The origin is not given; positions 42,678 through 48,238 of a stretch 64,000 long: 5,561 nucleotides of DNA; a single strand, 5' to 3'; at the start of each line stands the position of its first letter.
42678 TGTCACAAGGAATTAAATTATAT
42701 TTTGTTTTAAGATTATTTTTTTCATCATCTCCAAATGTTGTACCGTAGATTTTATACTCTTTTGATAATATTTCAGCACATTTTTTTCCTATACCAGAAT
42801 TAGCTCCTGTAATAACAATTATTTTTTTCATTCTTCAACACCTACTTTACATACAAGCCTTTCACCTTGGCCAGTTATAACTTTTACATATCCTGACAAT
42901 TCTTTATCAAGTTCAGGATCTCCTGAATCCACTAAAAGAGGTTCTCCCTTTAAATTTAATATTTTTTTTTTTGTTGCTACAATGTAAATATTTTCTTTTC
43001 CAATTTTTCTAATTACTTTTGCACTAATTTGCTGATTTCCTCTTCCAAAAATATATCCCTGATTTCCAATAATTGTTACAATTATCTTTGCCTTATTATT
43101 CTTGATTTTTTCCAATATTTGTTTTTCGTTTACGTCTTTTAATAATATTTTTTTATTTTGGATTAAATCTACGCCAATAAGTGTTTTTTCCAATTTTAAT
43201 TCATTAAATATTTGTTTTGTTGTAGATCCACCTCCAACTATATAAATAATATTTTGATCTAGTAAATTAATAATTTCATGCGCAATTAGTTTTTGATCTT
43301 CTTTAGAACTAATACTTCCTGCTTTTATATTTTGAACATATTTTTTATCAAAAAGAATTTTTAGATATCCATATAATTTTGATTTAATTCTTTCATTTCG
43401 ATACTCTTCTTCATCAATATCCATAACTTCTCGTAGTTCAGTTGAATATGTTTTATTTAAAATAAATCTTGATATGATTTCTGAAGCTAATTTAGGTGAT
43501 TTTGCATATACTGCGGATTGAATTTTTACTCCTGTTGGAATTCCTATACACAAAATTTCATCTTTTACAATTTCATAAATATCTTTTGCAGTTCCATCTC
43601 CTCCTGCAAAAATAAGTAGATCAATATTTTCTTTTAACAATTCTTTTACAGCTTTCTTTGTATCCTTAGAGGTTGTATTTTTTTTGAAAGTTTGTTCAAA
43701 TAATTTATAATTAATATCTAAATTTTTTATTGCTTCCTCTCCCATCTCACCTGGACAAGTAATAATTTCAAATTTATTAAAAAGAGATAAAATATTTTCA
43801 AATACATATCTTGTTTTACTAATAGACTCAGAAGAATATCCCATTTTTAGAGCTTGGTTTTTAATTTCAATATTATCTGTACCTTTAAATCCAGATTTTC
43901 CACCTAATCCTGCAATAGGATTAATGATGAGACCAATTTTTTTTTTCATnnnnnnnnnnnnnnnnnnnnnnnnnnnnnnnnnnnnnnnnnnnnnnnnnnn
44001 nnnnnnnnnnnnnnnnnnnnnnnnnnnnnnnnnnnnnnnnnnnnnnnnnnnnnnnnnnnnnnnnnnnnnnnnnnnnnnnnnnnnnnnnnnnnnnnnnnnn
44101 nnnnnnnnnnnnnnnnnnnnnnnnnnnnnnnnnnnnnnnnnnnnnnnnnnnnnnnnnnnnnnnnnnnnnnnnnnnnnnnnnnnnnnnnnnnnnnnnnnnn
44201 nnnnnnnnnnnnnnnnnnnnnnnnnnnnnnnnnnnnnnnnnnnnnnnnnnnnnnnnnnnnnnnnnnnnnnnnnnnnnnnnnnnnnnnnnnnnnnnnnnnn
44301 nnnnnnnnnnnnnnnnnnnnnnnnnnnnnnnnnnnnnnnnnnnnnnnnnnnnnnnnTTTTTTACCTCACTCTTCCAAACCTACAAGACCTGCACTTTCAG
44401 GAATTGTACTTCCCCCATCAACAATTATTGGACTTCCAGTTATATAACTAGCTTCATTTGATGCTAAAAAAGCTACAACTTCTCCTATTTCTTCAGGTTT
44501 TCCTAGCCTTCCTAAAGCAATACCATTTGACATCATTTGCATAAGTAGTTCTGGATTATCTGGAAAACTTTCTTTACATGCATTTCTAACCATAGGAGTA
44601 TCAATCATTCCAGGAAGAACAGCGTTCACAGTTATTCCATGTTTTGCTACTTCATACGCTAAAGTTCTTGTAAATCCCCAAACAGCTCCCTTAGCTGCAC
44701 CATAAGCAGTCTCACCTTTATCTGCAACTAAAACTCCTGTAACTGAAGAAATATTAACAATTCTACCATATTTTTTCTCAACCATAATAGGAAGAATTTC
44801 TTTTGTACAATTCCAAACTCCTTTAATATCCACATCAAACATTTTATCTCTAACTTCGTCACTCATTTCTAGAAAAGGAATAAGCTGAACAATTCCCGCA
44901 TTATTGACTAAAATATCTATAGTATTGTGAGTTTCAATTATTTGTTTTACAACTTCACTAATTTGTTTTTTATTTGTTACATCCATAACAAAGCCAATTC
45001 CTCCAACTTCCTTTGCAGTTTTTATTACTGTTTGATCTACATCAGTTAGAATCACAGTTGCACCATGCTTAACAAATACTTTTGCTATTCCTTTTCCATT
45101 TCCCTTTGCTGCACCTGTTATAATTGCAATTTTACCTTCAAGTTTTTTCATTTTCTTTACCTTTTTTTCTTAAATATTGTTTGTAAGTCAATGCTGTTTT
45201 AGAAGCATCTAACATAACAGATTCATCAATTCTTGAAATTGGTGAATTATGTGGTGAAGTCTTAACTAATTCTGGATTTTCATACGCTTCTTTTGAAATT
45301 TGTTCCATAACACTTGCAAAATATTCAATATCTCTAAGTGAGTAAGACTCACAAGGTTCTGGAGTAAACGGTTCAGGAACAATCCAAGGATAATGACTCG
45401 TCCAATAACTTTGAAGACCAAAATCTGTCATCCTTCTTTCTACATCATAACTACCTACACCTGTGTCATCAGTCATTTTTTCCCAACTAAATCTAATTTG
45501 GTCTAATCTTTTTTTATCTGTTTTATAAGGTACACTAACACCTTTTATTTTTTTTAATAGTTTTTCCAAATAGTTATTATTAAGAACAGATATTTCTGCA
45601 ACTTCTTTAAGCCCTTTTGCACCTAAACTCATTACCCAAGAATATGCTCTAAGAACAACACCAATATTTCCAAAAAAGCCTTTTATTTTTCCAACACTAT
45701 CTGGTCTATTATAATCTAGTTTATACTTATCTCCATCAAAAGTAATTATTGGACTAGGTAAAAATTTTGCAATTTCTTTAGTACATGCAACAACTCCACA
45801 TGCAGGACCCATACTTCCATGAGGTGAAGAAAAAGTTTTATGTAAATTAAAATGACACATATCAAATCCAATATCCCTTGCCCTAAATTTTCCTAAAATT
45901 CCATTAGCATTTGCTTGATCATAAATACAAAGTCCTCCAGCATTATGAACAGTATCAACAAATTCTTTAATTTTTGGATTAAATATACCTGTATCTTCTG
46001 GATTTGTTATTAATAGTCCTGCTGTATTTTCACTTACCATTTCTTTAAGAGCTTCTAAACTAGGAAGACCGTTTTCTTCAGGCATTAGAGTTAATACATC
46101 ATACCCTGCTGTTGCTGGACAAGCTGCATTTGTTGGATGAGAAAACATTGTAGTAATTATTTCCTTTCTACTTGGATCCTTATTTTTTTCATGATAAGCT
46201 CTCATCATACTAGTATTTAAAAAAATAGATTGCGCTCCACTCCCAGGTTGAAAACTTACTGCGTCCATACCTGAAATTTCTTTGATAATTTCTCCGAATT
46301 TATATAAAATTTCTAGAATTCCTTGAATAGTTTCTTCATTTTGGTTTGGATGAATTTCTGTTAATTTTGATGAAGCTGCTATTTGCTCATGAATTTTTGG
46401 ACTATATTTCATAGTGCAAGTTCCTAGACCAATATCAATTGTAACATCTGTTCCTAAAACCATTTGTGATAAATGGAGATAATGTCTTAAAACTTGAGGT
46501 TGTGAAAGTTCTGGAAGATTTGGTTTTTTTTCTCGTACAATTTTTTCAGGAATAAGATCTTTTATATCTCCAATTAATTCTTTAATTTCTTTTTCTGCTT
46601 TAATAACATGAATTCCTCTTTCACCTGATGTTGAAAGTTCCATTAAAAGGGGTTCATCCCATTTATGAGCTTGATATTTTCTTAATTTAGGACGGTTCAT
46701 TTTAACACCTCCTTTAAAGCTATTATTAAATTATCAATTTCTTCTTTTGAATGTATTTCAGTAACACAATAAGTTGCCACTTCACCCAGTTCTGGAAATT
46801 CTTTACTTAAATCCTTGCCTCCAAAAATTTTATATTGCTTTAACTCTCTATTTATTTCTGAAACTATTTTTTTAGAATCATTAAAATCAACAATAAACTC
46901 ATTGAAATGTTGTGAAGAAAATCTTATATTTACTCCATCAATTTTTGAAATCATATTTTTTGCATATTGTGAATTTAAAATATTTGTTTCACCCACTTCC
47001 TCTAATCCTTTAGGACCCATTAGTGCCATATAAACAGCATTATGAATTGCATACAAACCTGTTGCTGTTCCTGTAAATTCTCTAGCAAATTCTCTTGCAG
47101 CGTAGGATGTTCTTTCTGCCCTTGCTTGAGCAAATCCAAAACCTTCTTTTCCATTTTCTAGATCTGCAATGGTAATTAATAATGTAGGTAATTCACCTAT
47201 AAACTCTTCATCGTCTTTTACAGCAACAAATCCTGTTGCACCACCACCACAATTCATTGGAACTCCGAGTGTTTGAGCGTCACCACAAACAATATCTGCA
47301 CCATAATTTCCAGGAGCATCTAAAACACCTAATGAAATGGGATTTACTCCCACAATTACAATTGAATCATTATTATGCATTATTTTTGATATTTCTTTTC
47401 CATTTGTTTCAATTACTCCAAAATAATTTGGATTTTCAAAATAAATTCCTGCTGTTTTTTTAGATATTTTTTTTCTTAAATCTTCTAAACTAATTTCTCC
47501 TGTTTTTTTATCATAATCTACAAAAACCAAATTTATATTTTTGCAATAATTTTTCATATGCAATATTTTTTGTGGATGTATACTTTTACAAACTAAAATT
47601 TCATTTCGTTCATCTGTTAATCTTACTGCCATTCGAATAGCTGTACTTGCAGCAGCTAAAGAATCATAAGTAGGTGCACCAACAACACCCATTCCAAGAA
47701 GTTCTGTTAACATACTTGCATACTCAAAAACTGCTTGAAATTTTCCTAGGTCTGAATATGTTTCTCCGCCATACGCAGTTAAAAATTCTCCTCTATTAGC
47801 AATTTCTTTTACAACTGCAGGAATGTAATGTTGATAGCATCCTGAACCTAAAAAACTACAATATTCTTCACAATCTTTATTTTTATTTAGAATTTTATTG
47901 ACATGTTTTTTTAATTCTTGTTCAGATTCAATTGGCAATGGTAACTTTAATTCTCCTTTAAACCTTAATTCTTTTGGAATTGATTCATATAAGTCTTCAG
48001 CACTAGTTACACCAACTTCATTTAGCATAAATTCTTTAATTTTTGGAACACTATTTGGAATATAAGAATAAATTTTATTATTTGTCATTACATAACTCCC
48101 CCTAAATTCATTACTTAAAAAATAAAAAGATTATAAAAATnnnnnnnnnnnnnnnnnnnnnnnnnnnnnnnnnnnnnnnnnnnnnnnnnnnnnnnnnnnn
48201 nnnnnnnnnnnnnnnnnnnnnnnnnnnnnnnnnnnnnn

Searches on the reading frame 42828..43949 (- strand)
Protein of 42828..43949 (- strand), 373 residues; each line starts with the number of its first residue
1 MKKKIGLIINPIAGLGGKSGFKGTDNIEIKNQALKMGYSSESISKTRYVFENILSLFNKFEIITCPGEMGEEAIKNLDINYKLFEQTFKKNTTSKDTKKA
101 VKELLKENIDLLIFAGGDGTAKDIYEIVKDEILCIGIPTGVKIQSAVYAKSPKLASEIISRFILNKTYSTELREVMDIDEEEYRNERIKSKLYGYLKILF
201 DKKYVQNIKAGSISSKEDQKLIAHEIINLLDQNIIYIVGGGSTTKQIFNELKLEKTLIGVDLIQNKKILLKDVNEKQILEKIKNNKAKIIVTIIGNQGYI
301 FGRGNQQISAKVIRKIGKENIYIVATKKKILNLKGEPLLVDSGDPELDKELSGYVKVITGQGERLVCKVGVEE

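Call 23: search_protein_families(library=pfam, proteins=[window:42828-43949:-], max_evalue=0.001)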
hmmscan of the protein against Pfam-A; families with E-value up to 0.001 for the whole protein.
window:42828-43949:- (373 aa): 4 families
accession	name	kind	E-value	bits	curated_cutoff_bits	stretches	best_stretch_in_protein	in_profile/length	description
PF01513.26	NAD_kinase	-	1.4e-16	61.4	25.5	1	5-163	1-126/130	ATP-NAD kinase N-terminal domain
PF20143.4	NAD_kinase_C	-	3e-15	56.5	23.7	1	233-364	3-121/126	ATP-NAD kinase C-terminal domain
PF00781.29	DAGK_cat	-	4.6e-06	26.7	23.6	1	86-136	33-85/125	Diacylglycerol kinase catalytic domain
PF00365.25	PFK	-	0.0001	22.2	30.9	1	90-140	73-124/277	Phosphofructokinase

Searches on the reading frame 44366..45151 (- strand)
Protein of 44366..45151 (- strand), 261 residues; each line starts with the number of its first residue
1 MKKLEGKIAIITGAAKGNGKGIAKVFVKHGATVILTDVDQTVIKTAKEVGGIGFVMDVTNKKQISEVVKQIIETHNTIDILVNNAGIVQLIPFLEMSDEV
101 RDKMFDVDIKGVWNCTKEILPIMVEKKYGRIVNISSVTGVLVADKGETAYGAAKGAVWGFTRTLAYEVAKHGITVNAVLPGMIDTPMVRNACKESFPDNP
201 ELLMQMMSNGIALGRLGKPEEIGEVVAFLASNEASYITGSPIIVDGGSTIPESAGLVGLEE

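Call 23: search_protein_families(library=pfam, proteins=[window:44366-45151:-], max_evalue=0.001)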
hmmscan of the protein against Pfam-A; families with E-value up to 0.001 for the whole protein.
window:44366-45151:- (261 aa): 3 families
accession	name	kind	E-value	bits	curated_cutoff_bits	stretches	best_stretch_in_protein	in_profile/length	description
PF13561.12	adh_short_C2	-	1.8e-64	218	27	1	13-249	1-236/236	Enoyl-(Acyl carrier protein) reductase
PF00106.31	adh_short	-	2.7e-54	184.1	26.6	1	7-191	1-190/195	short chain dehydrogenase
PF08659.16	KR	-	8.4e-11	42.5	22.6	1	10-162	4-161/180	KR domain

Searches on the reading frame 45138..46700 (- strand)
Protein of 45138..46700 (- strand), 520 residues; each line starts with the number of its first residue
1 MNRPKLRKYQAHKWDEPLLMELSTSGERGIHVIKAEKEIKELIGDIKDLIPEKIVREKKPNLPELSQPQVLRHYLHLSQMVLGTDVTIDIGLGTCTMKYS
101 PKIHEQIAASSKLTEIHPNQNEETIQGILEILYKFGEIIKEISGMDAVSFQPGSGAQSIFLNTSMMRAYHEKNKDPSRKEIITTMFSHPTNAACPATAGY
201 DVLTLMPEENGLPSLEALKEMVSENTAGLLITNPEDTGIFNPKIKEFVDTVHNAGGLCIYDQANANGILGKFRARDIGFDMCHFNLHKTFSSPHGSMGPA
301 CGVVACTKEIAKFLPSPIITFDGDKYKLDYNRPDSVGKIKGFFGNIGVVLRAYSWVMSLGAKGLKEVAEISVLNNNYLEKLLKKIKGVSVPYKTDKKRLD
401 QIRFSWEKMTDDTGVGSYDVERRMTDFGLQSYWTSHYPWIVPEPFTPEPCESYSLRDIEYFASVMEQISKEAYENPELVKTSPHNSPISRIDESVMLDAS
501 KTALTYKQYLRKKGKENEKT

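Call 11: search_protein_families(library=pfam, proteins=[window:45138-46700:-], max_evalue=0.001)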
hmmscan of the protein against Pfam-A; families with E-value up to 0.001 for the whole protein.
window:45138-46700:- (520 aa): 3 families
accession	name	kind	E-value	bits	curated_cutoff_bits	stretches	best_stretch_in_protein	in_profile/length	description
PF02347.22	GDC-P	-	1.3e-08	34.6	26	1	46-324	27-293/429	Glycine cleavage system P-protein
PF21478.3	GcvP2_C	-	2.2e-08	34.5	27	1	368-474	2-104/122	Glycine dehydrogenase, C-terminal domain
PF00266.25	Aminotran_5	-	3.6e-07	29.9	21.5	1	177-315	87-222/371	Aminotransferase class-V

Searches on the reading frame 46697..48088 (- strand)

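Call 11: search_protein_families(library=pfam, proteins=[window:46697-48088:-], max_evalue=0.001)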
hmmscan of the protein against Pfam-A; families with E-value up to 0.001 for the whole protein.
window:46697-48088:- (463 aa): 3 families
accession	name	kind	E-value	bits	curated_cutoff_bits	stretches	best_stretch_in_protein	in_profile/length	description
PF02347.22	GDC-P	-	7.1e-68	229.9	26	1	9-456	3-427/429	Glycine cleavage system P-protein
PF01053.26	Cys_Met_Meta_PP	-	6.5e-05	22.1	27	1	149-268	78-193/381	Cys/Met metabolism PLP-dependent enzyme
PF00266.25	Aminotran_5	-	0.00015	21.3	21.5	0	149-246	76-174/371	Aminotransferase class-V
